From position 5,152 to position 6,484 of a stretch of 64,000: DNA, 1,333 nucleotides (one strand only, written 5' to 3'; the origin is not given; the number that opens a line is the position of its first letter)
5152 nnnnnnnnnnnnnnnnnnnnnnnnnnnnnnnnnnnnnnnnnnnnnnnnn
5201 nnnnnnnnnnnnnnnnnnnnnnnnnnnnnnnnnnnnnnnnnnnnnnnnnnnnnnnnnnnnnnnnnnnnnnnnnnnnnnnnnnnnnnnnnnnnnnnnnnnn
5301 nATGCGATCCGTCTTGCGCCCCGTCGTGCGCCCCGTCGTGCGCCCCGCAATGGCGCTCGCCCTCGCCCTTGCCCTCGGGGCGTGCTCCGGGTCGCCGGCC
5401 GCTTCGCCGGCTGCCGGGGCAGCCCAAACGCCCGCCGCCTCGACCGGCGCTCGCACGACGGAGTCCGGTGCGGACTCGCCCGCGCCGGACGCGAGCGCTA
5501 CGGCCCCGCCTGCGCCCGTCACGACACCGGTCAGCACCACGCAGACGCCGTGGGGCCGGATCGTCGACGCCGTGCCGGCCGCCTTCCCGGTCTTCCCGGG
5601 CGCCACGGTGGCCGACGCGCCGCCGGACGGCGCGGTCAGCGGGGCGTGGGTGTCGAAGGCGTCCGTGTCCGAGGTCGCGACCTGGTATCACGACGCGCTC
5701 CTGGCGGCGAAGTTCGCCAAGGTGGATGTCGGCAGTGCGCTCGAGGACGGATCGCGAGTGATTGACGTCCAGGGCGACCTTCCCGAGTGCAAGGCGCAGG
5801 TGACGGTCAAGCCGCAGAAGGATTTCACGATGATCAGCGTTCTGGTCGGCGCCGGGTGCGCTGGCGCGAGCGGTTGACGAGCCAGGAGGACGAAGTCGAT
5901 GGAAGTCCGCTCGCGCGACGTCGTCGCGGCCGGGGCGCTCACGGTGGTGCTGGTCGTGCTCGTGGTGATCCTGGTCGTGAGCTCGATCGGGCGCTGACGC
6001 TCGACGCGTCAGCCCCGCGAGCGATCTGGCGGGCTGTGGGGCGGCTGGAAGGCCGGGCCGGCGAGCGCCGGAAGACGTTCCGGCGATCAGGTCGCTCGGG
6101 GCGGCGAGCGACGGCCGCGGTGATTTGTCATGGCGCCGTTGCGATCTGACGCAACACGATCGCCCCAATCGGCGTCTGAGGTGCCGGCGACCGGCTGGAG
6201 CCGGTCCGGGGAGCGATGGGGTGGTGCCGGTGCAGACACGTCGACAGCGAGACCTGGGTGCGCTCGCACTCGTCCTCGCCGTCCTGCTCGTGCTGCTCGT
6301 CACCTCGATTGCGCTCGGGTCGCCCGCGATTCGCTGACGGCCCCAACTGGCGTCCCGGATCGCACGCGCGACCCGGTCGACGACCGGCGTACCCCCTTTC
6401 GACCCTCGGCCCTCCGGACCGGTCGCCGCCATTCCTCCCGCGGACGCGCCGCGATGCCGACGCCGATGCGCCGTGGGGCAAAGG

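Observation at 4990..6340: Family of two or three small hydrophobic single-TM peptide ORFs flanking a lipoprotein gene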

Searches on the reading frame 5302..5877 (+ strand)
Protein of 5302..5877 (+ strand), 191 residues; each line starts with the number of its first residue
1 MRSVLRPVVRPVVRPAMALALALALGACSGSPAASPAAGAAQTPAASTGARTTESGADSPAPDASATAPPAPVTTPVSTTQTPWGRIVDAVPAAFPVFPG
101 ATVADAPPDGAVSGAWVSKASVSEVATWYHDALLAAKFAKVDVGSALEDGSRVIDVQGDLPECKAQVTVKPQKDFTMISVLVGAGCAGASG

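Call 7: search_protein_families(library=pfam, proteins=[window:5302-5877:+], max_evalue=0.1)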
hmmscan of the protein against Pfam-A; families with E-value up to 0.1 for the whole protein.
window:5302-5877:+ (191 aa): 0 families

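Call 30: search_protein_families(library=ncbifam, proteins=[window:5302-5877:+], max_evalue=0.1)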
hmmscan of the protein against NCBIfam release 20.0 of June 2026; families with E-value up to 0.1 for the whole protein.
window:5302-5877:+ (191 aa): 0 families

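Call 31: find_homologous_proteins(query=window:5302-5874:+, max_evalue=0.001)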
Query seq(191 aa) (191 aa): 56 proteins with E <= 0.001 among 8000 candidates.
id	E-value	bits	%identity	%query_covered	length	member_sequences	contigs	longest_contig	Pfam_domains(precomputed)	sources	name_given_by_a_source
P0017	1.5e-104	366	94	100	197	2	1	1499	-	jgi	jgi:hypothetical protein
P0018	5.4e-79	282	81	96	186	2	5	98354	-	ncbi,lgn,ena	-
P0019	2.0e-74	268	76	96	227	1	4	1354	-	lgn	-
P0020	1.7e-73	264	76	84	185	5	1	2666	-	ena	-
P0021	1.2e-71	258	73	98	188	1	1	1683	-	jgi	jgi:hypothetical protein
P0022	2.6e-68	248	70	98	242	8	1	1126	-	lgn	-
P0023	7.9e-67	243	68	96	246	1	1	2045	PF27226.1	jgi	jgi:hypothetical protein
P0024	1.7e-65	238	83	66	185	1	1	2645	-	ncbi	ncbi:MAG TPA: hypothetical protein VIR16_03850 [Candidatus Limnocylindrales bacterium]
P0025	1.1e-61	226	66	98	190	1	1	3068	-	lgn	-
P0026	1.0e-60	223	65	96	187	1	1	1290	-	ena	-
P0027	1.0e-59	220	68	80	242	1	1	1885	PF27226.1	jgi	jgi:hypothetical protein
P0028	2.3e-58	215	78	61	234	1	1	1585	PF27226.1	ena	-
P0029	2.4e-58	215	65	91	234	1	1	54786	PF27226.1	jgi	jgi:hypothetical protein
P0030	3.7e-57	211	76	65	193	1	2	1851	-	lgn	-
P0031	1.4e-56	209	64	85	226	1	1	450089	-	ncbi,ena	-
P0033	7.2e-55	204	65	83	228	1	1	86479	PF27226.1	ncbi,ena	-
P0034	2.2e-54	202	63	81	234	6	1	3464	PF27226.1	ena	-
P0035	1.4e-53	200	71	65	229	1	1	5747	PF27226.1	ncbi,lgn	-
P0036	1.0e-52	197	56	91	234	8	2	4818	PF27226.1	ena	-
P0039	4.1e-52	195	72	63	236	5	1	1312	PF27226.1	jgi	-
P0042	4.9e-51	191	74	67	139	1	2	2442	PF27226.1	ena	-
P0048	3.8e-50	188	69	65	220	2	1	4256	PF27226.1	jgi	jgi:hypothetical protein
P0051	4.9e-49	185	58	91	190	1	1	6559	PF27226.1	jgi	jgi:hypothetical protein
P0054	2.2e-48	183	65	64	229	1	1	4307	PF27226.1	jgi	jgi:hypothetical protein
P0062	4.7e-46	175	54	95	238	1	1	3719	PF27226.1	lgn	-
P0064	2.1e-45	173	68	67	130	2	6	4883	PF27226.1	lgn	-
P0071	3.8e-34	136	55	63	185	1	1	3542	PF27226.1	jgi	jgi:hypothetical protein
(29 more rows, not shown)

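Call 32: search_protein_families(library=pfam, proteins=[P0023, P0029, P0033, P0042], max_evalue=1)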
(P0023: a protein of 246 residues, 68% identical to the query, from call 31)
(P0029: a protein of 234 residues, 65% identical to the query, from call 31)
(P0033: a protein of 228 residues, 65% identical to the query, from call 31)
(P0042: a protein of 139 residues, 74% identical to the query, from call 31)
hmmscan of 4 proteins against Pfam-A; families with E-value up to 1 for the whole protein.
P0023 (246 aa): 1 family
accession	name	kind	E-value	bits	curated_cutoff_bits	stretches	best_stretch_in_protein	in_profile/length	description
PF06333.17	Med13_C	-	0.0098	15.7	26.1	1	73-144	161-231/325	Mediator complex subunit 13 C-terminal domain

P0029 (234 aa): 0 families

P0033 (228 aa): 0 families

P0042 (139 aa): 0 families

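Call 43: predict_structure(alignment_id=A3)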
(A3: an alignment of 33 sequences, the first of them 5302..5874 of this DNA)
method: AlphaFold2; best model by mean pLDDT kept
length: 191 residues; sequences in the alignment: 33
mean_pLDDT: 76.3   pTM: 0.60
mean pLDDT of the five models: 76.3, 75.7, 75.5, 75.2, 74.7
residues with pLDDT >= 90: 105; 70-90: 12; 50-70: 16; < 50: 58
segments of 3 or more residues with pLDDT < 50: 1-3, 9-50, 52-59
pLDDT, mean of each block of 10 residues (from residue 1): 49 43 45 43 42 44 58 79 96 96 94 98 98 97 97 96 96 97 85 45
secondary structure, 60 per line:
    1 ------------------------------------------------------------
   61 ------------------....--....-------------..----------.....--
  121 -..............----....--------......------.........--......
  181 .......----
elements in order: E79-82 E85-88 E114-118 H122-135 E140-143 E152-157 E164-172 E175-183 H184-187

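Call 46: fold_search(model_id=the predicted structure, library=pdb)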
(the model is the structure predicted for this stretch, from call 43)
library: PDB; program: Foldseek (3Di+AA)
matches with E <= 10: 1072; with E <= 0.001: 0
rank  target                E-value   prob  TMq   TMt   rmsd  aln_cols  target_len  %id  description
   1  6pny                  1.1e-02  1.00  0.30  0.46   5.5        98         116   17  X-ray Structure of Flpp3 (released 2020-02-26)
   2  6e8a_B                1.8e-02  0.97  0.31  0.39  10.3       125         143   11  Crystal structure of DcrB from Salmonella enterica at 1.92 Angstroms resolution (released 2018-10-31)
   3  1v2b_B                1.9e-02  0.93  0.27  0.33   9.5       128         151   12  Crystal Structure of PsbP Protein in the Oxygen-Evolving Complex of Photosystem II from Higher Plants (released 2004-05-18)
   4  1v2b_A                2.2e-02  0.91  0.27  0.33   9.4       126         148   13  Crystal Structure of PsbP Protein in the Oxygen-Evolving Complex of Photosystem II from Higher Plants (released 2004-05-18)
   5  4ol4                  2.5e-02  0.63  0.23  0.24  10.9       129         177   14  Crystal structure of secreted proline rich antigen MTC28 (Rv0040c) from Mycobacterium tuberculosis (released 2015-01-28)
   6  2lnj_MODEL_1_A        3.9e-02  0.72  0.24  0.26  10.6       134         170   10  Solution Structure of Cyanobacterial PsbP (CyanoP) from Synechocystis sp. PCC 6803 (released 2012-06-06)
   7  2zfd_B                4.4e-02  1.00  0.28  0.44   2.9        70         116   14  The crystal structure of plant specific calcium binding protein AtCBL2 in complex with the regulatory domain of AtCIPK (released 2008-02-19)
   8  6xrb_A                4.9e-02  0.57  0.23  0.28  13.2       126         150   10  Crystal structure of SciW from Salmonella typhimurium (released 2020-12-30)
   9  8z9d_P                5.2e-02  0.54  0.24  0.25  13.7       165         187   13  cryo-EM structure of PSII-LHCII megacomplex from spinach (released 2024-11-13)
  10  2vu4                  5.5e-02  0.87  0.28  0.34   7.8       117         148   15  Structure of PsbP protein from Spinacia oleracea at 1.98 A resolution (released 2009-07-21)
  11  4pws                  5.5e-02  0.47  0.21  0.23  10.7       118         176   15  Crystal structure of secreted proline rich antigen MTC28 (Rv0040c) at 2.15 A with bound chloride from Mycobacterium tube (released 2015-03-25)
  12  9grx_0                6.9e-02  0.57  0.24  0.28  11.7       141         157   11  NDH-PSI-LHCI supercomplex from S. oleracea (released 2025-02-12)
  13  9gnw_P                9.7e-02  0.41  0.24  0.25  11.8       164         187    7  Universal PSII assembly intermediate (released 2025-09-17)
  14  8yo1_C                1.4e-01  0.14  0.15  0.09  14.5       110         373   17  structure of phage T6 topoisomerase II ATPase domain bound with AMPPNP (released 2024-09-25)
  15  9azz_A                1.5e-01  0.72  0.16  0.17  10.3        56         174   12  Crystal structure of outer membrane lipoprotein carrier protein (LolA) from Ehrlichia ruminantium (released 2024-03-20)
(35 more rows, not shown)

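Call 90: search_protein_families(library=padloc, proteins=[window:5302-5877:+], max_evalue=0.1)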
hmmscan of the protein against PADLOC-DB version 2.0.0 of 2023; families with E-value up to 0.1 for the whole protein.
window:5302-5877:+ (191 aa): 0 families

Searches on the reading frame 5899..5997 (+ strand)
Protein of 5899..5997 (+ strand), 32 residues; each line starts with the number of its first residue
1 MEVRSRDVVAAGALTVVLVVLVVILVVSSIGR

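Call 6: list_cluster_members(proteins=[window:5899-5994:+, window:6221-6334:+, window:6224-6334:+, window:6230-6334:+, window:6125-6334:+, window:5001-5129:+, window:5052-5129:+, window:5302-5874:+, window:6501-6746:-])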
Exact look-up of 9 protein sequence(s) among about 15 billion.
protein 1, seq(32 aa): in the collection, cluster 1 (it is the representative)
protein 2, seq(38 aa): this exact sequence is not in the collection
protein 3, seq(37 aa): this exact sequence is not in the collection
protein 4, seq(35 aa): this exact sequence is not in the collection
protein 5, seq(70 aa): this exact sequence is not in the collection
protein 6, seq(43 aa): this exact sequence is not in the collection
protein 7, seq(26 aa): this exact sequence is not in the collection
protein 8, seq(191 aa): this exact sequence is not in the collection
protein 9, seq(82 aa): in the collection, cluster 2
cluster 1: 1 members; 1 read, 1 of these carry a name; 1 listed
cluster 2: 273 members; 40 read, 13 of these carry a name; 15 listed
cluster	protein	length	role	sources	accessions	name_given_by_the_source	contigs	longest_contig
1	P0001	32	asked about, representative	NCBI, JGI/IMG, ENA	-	hypothetical protein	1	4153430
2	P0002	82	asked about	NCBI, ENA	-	-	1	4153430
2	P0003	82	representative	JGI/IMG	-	hypothetical protein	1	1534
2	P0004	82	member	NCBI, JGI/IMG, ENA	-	hypothetical protein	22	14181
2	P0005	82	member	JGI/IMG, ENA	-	hypothetical protein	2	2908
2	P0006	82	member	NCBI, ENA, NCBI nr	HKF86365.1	MAG TPA: hypothetical protein VKB30_11315 [Candidatus Limnocylindrales bacterium] | hypothetical protein [Candidatus Limnocylindrales bacterium]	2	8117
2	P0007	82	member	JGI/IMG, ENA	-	hypothetical protein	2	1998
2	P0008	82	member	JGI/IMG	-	hypothetical protein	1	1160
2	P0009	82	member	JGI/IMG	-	hypothetical protein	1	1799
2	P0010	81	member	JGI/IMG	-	hypothetical protein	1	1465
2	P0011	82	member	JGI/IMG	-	hypothetical protein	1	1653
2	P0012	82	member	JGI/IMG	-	hypothetical protein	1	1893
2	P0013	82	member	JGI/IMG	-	hypothetical protein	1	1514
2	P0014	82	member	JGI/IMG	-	DNA-binding transcriptional LysR family regulator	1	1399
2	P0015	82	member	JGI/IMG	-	hypothetical protein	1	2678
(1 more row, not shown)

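Call 7: search_protein_families(library=pfam, proteins=[window:5899-5997:+], max_evalue=0.1)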
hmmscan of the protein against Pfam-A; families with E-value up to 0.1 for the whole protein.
window:5899-5997:+ (32 aa): 0 families

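Call 9: find_encoding_contigs(protein=window:5899-5994:+, flank=3000, max_places=6)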
Protein seq(32 aa) (32 aa): 2 contigs read that carry it; 2 places shown.
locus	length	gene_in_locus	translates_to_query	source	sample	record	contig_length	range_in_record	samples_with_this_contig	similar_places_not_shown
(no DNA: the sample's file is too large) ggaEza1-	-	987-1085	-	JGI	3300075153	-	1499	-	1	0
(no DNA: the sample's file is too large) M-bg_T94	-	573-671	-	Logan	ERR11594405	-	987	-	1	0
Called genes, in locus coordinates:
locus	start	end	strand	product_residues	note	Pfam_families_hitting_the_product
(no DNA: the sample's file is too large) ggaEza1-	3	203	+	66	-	?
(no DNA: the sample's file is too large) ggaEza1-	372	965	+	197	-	-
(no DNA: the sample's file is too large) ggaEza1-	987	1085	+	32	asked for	-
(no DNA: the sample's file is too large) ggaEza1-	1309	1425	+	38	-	-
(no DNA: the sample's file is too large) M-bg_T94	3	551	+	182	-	?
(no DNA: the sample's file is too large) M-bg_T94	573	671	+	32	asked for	-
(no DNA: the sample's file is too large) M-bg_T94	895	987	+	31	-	?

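Call 30: search_protein_families(library=ncbifam, proteins=[window:5899-5997:+], max_evalue=0.1)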
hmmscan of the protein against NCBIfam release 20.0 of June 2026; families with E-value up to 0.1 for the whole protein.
window:5899-5997:+ (32 aa): 0 families

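Call 90: search_protein_families(library=padloc, proteins=[window:5899-5997:+], max_evalue=0.1)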
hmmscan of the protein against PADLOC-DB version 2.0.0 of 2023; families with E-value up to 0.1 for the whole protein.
window:5899-5997:+ (32 aa): 0 families

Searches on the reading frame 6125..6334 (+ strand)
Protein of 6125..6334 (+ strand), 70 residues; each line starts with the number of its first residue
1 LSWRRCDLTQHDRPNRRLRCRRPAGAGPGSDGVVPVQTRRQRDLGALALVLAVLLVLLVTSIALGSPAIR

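Call 48: find_homologous_proteins(query=window:6125-6334:+, max_evalue=10)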
Query seq(70 aa) (70 aa): 20 proteins with E <= 10 among 52 candidates.
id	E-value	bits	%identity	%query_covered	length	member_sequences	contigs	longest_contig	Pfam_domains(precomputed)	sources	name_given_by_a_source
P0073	3.9e-14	70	69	96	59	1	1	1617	-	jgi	jgi:hypothetical protein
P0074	1.7e-11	61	79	69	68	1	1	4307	-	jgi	jgi:hypothetical protein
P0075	2.5e-11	61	95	56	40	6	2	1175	-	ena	-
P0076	1.2e-10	59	92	56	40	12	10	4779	-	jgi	-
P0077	1.5e-10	58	90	56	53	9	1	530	-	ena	-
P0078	2.0e-10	58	90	56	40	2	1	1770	-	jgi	jgi:hypothetical protein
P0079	2.7e-10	58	86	60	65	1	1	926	-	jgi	-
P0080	2.8e-10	57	90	56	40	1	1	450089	-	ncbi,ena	-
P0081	5.7e-10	56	92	51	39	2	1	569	-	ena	-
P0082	6.9e-10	56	90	56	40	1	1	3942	-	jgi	jgi:hypothetical protein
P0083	2.5e-9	54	87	56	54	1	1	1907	-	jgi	jgi:hypothetical protein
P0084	4.8e-9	54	89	54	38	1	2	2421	-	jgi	-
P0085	1.4e-8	52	84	54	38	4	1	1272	-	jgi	jgi:hypothetical protein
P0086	2.5e-8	51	87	56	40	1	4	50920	-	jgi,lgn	jgi:hypothetical protein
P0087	4.3e-8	51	84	54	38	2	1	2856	-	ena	-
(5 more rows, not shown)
